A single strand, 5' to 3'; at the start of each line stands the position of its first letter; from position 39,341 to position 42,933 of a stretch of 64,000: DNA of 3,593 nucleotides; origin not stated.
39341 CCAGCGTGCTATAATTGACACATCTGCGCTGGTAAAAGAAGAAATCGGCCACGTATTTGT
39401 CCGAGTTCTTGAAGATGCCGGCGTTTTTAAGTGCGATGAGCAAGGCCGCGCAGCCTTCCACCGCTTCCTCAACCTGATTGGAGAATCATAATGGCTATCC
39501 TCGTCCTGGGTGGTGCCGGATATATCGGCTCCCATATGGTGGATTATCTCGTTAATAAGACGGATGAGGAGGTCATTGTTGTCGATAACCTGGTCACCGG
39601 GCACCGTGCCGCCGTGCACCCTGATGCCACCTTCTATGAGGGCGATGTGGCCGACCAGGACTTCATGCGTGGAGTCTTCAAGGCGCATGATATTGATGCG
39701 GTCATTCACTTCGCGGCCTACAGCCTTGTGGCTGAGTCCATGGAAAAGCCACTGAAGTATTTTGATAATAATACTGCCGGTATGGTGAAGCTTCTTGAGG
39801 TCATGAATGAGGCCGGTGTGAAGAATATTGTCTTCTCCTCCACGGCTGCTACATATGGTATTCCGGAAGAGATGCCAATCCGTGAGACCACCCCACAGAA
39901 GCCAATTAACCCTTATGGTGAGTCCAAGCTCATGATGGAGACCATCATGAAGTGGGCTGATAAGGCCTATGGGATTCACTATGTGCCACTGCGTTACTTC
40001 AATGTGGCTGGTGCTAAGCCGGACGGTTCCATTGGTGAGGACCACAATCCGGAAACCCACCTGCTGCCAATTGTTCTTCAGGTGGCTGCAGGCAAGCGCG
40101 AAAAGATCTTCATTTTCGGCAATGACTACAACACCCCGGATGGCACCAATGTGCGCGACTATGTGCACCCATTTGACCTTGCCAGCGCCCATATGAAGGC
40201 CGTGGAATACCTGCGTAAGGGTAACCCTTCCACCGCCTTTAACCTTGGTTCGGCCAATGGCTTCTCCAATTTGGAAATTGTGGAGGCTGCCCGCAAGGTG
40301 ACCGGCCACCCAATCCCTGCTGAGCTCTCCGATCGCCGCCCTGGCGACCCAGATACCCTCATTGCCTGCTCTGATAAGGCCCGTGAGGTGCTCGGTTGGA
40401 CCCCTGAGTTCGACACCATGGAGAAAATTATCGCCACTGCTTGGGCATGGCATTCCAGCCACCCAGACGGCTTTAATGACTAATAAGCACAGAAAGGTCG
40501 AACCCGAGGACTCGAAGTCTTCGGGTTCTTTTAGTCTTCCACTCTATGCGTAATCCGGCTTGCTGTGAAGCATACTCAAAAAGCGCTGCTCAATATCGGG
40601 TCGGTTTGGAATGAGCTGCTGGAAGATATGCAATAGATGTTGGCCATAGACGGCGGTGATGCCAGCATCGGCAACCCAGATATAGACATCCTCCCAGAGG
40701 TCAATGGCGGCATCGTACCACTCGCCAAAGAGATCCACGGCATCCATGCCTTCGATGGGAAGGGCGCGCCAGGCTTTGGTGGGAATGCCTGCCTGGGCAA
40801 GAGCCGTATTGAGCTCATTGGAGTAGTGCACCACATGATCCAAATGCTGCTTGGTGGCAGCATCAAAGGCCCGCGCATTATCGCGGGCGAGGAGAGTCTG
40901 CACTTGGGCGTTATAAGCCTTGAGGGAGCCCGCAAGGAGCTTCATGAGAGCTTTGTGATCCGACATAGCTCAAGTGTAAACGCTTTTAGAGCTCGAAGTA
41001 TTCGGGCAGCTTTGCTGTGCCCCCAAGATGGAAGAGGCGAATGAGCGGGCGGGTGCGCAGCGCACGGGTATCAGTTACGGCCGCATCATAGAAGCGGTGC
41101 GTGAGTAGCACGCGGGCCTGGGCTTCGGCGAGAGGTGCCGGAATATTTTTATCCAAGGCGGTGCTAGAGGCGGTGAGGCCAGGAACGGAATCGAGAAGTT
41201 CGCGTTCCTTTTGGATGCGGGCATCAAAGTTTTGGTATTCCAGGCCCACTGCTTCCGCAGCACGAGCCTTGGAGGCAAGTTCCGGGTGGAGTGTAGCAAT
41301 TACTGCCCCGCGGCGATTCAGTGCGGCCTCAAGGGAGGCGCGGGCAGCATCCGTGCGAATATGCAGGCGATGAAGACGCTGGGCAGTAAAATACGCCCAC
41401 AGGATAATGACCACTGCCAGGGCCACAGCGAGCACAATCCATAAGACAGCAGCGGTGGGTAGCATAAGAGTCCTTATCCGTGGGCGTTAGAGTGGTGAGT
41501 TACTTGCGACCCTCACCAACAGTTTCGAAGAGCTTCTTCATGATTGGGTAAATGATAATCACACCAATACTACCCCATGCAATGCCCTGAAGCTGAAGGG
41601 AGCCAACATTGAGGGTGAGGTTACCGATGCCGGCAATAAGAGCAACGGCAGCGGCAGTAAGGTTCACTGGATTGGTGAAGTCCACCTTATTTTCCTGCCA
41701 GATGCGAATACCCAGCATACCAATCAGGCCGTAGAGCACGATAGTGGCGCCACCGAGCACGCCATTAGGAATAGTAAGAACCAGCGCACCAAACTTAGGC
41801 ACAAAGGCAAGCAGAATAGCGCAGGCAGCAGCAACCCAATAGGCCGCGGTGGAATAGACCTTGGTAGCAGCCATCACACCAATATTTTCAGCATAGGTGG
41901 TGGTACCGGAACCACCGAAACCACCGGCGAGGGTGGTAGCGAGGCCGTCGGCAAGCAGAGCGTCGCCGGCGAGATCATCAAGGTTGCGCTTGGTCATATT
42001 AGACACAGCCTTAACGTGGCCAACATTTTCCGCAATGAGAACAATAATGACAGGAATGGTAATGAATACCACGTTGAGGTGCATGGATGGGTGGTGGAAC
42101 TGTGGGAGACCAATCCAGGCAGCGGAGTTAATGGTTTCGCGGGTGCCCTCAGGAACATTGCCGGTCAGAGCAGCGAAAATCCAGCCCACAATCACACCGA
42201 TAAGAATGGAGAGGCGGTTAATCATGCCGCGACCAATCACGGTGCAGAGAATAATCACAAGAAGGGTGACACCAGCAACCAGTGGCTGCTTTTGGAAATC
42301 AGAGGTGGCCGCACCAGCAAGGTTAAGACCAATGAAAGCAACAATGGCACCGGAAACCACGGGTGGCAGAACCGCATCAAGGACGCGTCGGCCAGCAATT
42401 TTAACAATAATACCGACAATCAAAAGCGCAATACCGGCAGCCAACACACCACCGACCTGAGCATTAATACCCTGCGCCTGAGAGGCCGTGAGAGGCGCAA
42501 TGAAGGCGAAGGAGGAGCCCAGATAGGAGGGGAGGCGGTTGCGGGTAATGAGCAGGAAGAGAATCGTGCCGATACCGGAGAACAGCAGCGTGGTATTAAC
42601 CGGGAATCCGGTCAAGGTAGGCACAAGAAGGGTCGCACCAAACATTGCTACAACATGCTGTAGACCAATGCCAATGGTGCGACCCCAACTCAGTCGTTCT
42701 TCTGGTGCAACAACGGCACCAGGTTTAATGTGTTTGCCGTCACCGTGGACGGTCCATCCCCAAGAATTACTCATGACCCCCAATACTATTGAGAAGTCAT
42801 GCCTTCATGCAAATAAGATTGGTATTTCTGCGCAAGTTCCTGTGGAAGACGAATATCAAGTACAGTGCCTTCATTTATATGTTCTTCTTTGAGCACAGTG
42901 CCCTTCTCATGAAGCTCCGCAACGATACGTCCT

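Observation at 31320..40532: Streptococcus/LAB-type melibiose-galactose island embedded in a corynebacterial chromosome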

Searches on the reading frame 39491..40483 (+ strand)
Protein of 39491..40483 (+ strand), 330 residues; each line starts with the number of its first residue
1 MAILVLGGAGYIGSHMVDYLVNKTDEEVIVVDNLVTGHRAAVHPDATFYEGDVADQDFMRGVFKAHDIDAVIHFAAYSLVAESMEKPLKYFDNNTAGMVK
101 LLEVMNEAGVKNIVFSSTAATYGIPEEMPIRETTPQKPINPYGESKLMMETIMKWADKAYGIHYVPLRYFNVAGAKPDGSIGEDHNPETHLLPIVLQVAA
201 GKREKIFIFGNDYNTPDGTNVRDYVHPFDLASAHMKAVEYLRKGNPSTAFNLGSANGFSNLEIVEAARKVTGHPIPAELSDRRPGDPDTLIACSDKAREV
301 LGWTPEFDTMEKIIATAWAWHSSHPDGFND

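Call 3: search_protein_families(library=ncbifam, proteins=[window:39491-40483:+])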
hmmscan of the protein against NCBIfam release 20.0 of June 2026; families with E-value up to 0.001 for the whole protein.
window:39491-40483:+ (330 aa): 27 families (the best 25 are shown)
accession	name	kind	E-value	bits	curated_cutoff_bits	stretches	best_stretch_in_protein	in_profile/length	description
TIGR01179.1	galE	equivalog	3.6e-129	430.4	262.3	1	2-326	1-330/332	UDP-glucose 4-epimerase GalE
NF007956.0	PRK10675.1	subfamily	2.5e-85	286.6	394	1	1-330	1-338/338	UDP-glucose 4-epimerase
TIGR01181.1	dTDP_gluc_dehyt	equivalog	1.9e-39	135.6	365.1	1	3-324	2-314/321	dTDP-glucose 4,6-dehydratase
TIGR02197.1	heptose_epim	equivalog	3.9e-37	128.1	274.6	1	3-272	1-261/316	ADP-glyceromanno-heptose 6-epimerase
TIGR04180.1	EDH_00030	hypoth_equivalog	3.3e-25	88.8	475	1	3-307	1-296/297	NAD-dependent 4,6-dehydratase LegB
NF007490.0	PRK10084.1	subfamily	1.3e-22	80.3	649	2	1-106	1-112/361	dTDP-glucose 4,6-dehydratase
NF007582.0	PRK10217.1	equivalog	1.5e-21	76.9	698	1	3-269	4-268/355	dTDP-glucose 4,6-dehydratase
TIGR02622.1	CDP_4_6_dhtase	equivalog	1.8e-19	70.1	278.45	1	3-322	7-331/352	CDP-glucose 4,6-dehydratase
NF008360.0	PRK11150.1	equivalog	1.1e-18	67.5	452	1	3-267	2-250/310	ADP-glyceromanno-heptose 6-epimerase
TIGR03466.1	HpnA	hypoth_equivalog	1.2e-15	57.2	367.65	1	2-277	2-252/327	hopanoid-associated sugar epimerase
NF011728.1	PRK15181.1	equivalog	2.7e-15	56.2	760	1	4-179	19-202/348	Vi polysaccharide biosynthesis UDP-N-acetylglucosaminuronic acid C-4 epimerase TviC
TIGR01472.1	gmd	equivalog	1.2e-13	51.1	415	1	46-311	56-329/342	GDP-mannose 4,6-dehydratase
NF008872.0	PRK11908.1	equivalog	2.8e-13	49.6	294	1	2-197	3-203/349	bifunctional UDP-4-keto-pentose/UDP-xylose synthase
NF043036.1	ErythonDh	equivalog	2.1e-12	46.9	325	1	1-153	1-160/321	D-erythronate dehydrogenase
NF042423.1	oxyalk_red_Shew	equivalog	3.3e-12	46.1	580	1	3-242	11-225/331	2-alkyl-3-oxoalkanoate reductase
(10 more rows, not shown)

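Call 4: search_protein_families(library=pfam, proteins=[window:39491-40483:+])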
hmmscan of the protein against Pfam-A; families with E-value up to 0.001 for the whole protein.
window:39491-40483:+ (330 aa): 10 families
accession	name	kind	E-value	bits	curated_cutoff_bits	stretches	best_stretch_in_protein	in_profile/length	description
PF01370.27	Epimerase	-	6e-63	212.9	20.9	1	3-253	1-240/240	NAD dependent epimerase/dehydratase family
PF16363.11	GDP_Man_Dehyd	-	3.8e-61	207.8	27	1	4-310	1-326/332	GDP-mannose 4,6 dehydratase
PF02719.21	Polysacc_synt_2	-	1.7e-16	60.7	20.2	1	3-176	1-175/293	Polysaccharide biosynthesis protein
PF01073.25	3Beta_HSD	-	4.5e-15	55.9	22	1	4-158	1-162/280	3-beta hydroxysteroid dehydrogenase/isomerase family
PF04321.23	RmlD_sub_bind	-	7.9e-14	51.8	27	1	1-158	1-141/287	RmlD substrate binding domain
PF13460.12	NAD_binding_10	-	2.3e-11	44.3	27.2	1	7-160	1-138/184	NAD(P)H-binding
PF07993.18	NAD_binding_4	-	1.5e-07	31.3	20.1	1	65-185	86-220/258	Male sterility protein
PF05368.20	NmrA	-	1.7e-07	31.6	27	1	3-120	5-109/298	NmrA-like family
PF03435.24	Sacchrp_dh_NADP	-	0.0002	22.1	25.1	1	3-85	1-86/129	Saccharopine dehydrogenase NADP binding domain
PF08659.16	KR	-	0.00027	21.4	22.6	0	3-126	3-145/180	KR domain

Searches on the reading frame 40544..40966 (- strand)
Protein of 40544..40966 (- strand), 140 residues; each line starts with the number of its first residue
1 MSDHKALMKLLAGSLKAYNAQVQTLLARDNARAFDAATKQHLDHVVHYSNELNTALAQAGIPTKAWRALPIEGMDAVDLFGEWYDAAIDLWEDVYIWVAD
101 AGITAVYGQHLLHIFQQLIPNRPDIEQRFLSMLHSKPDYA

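Call 3: search_protein_families(library=ncbifam, proteins=[window:40544-40966:-])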
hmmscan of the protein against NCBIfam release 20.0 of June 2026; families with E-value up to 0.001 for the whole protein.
window:40544-40966:- (140 aa): 0 families

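Call 4: search_protein_families(library=pfam, proteins=[window:40544-40966:-])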
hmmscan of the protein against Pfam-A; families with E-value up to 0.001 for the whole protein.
window:40544-40966:- (140 aa): 0 families

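Call 62: search_protein_families(library=phrogs, proteins=[window:40544-40966:-], max_evalue=0.01)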
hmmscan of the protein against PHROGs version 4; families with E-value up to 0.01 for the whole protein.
window:40544-40966:- (140 aa): 0 families

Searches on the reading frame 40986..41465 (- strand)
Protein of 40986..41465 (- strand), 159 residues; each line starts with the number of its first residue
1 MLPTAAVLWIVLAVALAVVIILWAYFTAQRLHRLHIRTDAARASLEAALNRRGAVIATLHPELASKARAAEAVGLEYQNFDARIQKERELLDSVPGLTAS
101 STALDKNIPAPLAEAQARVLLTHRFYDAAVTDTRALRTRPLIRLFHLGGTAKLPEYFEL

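Call 3: search_protein_families(library=ncbifam, proteins=[window:40986-41465:-])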
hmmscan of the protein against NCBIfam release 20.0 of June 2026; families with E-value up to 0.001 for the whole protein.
window:40986-41465:- (159 aa): 0 families

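Call 4: search_protein_families(library=pfam, proteins=[window:40986-41465:-])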
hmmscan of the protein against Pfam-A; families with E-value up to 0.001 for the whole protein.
window:40986-41465:- (159 aa): 0 families

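Call 62: search_protein_families(library=phrogs, proteins=[window:40986-41465:-], max_evalue=0.01)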
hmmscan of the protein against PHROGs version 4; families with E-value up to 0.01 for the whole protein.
window:40986-41465:- (159 aa): 2 families
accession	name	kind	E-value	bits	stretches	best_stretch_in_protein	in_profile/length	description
phrog_10669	-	unknown function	0.0062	17.4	1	7-52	2-48/200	-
phrog_89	-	lysis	0.0075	17.2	1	7-87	5-83/143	Rz-like spanin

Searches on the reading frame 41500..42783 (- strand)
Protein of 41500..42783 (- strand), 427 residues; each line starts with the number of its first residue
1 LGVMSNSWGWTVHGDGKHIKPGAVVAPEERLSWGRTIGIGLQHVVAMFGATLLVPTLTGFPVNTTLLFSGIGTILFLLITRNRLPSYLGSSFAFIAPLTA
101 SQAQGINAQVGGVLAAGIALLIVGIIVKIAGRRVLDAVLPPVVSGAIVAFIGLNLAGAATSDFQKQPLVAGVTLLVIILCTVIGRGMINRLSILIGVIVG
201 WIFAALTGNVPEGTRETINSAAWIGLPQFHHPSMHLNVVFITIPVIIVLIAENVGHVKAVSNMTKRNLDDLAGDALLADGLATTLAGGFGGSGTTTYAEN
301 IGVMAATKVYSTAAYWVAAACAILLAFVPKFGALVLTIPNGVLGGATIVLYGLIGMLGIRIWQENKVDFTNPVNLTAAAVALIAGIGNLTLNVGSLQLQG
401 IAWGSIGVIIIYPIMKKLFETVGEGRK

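Call 3: search_protein_families(library=ncbifam, proteins=[window:41500-42783:-])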
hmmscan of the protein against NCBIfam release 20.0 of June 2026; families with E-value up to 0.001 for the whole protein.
window:41500-42783:- (427 aa): 6 families
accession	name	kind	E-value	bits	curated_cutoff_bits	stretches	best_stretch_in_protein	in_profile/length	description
TIGR03616.1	RutG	equivalog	9.5e-114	380.4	758.65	1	22-415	18-425/429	pyrimidine utilization transport protein G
NF007995.0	PRK10720.1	equivalog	3.8e-98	329.2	477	1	27-420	8-410/429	uracil permease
TIGR00801.1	ncs2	superfamily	1e-91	308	291.8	1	35-410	6-411/415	NCS2 family nucleobase:cation symporter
TIGR03173.1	pbuX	subfamily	5.5e-56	190.1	414.15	1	39-389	1-371/407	xanthine permease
NF037981.1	NCS2_1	subfamily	1.3e-13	50.6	40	1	94-392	81-388/419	purine/pyrimidine permease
NF008502.0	PRK11412.1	equivalog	6.1e-12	45.4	370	1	109-394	98-396/433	uracil/xanthine transporter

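Call 4: search_protein_families(library=pfam, proteins=[window:41500-42783:-])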
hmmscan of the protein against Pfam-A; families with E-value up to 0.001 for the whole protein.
window:41500-42783:- (427 aa): 1 family
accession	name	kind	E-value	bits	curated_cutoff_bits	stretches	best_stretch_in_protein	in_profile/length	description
PF00860.26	Xan_ur_permease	-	6e-80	269.3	27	1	36-392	3-387/389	Permease family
